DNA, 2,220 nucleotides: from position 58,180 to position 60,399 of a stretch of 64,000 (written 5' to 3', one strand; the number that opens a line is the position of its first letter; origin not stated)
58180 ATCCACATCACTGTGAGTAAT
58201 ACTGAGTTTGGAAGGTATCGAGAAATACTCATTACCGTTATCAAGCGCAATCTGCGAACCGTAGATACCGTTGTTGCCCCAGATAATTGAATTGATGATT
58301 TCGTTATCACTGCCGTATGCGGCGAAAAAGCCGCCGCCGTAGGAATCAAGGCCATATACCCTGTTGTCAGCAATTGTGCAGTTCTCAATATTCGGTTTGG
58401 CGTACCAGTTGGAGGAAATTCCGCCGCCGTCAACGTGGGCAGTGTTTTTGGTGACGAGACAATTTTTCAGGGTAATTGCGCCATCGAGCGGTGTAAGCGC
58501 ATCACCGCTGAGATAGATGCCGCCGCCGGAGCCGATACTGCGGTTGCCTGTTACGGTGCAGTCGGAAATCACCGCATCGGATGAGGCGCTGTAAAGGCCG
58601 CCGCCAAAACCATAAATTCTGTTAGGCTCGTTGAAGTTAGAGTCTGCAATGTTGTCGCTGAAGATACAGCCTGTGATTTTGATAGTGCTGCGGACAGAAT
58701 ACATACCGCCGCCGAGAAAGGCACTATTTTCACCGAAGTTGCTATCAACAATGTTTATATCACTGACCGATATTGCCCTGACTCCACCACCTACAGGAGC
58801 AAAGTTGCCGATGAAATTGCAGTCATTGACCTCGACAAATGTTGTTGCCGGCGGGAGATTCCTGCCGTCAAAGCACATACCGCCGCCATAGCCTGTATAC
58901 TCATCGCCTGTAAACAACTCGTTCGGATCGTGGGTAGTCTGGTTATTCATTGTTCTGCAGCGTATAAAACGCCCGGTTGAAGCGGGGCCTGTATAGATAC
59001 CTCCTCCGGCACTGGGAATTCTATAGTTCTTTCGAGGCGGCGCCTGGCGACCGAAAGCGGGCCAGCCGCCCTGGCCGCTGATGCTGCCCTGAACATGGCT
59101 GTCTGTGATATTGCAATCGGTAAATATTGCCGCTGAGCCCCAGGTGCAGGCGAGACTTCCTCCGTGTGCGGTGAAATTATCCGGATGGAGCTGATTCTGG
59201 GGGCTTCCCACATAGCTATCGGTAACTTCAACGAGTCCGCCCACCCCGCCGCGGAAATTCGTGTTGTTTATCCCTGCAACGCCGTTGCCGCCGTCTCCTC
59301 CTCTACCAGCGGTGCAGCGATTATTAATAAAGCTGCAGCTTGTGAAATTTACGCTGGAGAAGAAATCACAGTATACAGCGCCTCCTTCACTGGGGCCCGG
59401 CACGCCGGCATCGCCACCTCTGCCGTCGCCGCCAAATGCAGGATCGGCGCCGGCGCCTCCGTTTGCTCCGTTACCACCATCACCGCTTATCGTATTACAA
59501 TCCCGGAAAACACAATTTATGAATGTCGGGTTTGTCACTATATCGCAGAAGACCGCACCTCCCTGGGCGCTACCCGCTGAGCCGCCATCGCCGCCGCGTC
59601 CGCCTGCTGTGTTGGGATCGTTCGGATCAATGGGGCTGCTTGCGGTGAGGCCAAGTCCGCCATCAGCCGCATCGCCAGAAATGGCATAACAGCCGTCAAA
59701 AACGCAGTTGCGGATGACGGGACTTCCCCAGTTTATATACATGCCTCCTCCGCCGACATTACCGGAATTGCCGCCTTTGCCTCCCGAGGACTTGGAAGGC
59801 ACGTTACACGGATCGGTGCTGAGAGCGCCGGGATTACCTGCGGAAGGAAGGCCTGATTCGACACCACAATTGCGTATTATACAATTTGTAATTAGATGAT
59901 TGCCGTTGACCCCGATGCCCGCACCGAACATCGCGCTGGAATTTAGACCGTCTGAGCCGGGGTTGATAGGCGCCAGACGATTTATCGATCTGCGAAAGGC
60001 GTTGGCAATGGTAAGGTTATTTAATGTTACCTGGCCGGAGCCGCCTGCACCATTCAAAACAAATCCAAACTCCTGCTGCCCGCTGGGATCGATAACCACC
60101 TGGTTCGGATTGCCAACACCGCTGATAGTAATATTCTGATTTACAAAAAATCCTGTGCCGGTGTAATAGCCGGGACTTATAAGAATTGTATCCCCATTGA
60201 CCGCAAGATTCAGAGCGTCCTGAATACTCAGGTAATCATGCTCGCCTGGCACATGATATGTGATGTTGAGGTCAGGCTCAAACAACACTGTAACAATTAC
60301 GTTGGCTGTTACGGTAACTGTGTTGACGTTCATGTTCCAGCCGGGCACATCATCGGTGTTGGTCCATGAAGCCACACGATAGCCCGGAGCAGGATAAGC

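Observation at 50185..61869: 3,894-aa secreted polymodular beta-helix protein with a repeated head, rungs, cap and Ig-spacer grammar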

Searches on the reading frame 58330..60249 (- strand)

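Call 6: search_protein_families(library=pfam, max_evalue=0.1, proteins=[window:58330-60249:-])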
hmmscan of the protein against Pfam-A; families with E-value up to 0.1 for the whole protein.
window:58330-60249:- (640 aa): 0 families

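Call 7: search_protein_families(library=ncbifam, max_evalue=0.1, proteins=[window:58330-60249:-])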
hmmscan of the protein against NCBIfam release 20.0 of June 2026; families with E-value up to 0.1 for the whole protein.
window:58330-60249:- (640 aa): 1 family
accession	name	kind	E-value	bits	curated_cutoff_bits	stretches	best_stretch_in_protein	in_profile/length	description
TIGR04247.1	NosD_copper_fam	subfamily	8.4e-06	24.6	300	1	9-93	1-76/377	nitrous oxide reductase family maturation protein NosD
